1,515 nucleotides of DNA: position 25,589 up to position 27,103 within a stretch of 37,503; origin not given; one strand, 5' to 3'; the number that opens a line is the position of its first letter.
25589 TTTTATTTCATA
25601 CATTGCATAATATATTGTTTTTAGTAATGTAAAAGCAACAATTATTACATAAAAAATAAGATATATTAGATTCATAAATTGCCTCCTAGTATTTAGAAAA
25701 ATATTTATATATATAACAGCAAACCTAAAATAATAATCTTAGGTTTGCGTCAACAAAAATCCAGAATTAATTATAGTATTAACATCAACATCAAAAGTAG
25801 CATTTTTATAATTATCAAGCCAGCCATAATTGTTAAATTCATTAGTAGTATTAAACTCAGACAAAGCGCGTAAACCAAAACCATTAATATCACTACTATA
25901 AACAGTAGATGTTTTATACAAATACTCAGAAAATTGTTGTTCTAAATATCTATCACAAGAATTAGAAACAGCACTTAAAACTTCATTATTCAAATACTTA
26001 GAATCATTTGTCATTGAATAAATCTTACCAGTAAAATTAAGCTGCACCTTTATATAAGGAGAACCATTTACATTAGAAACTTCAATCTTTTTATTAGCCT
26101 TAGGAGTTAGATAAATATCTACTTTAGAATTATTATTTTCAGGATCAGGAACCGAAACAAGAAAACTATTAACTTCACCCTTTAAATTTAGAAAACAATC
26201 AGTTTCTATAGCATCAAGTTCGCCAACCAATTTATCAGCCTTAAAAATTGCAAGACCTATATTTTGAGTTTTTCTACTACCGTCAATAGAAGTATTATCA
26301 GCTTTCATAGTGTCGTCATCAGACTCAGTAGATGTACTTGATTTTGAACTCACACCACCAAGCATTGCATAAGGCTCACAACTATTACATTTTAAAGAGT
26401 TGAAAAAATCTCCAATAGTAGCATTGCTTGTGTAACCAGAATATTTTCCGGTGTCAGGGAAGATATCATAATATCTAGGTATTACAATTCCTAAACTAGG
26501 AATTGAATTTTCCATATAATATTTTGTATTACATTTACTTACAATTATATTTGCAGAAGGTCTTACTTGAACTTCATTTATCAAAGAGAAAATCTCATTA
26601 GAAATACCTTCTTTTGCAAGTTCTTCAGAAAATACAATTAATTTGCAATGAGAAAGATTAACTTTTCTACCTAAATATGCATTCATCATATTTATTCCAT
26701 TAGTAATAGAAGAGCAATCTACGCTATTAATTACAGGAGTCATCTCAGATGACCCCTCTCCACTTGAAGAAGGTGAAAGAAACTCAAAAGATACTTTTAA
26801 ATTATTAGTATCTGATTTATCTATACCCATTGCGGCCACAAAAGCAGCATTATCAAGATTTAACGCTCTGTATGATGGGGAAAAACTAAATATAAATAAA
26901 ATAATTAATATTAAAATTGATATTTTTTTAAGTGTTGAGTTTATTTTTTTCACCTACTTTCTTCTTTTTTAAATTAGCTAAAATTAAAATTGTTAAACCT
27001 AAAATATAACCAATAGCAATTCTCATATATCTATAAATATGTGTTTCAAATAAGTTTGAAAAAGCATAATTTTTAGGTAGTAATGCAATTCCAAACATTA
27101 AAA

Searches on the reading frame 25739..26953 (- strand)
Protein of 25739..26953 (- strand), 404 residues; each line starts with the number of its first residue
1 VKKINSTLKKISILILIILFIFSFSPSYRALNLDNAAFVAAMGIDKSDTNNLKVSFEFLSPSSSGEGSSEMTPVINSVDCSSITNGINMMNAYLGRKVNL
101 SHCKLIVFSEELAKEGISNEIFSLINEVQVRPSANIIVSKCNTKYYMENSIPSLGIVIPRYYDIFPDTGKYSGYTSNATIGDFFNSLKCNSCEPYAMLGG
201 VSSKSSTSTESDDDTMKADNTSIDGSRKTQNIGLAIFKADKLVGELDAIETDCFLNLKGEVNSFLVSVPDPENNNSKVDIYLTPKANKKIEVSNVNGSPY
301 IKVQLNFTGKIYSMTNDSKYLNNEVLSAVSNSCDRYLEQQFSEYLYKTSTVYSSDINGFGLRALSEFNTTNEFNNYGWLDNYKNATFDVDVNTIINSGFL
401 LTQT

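Call 51: search_protein_families(library=pfam, proteins=[window:25739-26953:-], max_evalue=1e-8)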
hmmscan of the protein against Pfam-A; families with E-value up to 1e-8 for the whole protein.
window:25739-26953:- (404 aa): 2 families
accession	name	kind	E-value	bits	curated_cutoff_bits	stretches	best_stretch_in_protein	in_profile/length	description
PF25198.1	Spore_GerAC_N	-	2.4e-29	102.8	27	1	32-190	4-165/176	Spore germination protein N-terminal domain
PF05504.16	Spore_GerAC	-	2.3e-26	93.4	23.6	1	233-396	2-164/167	Spore germination B3/ GerAC like, C-terminal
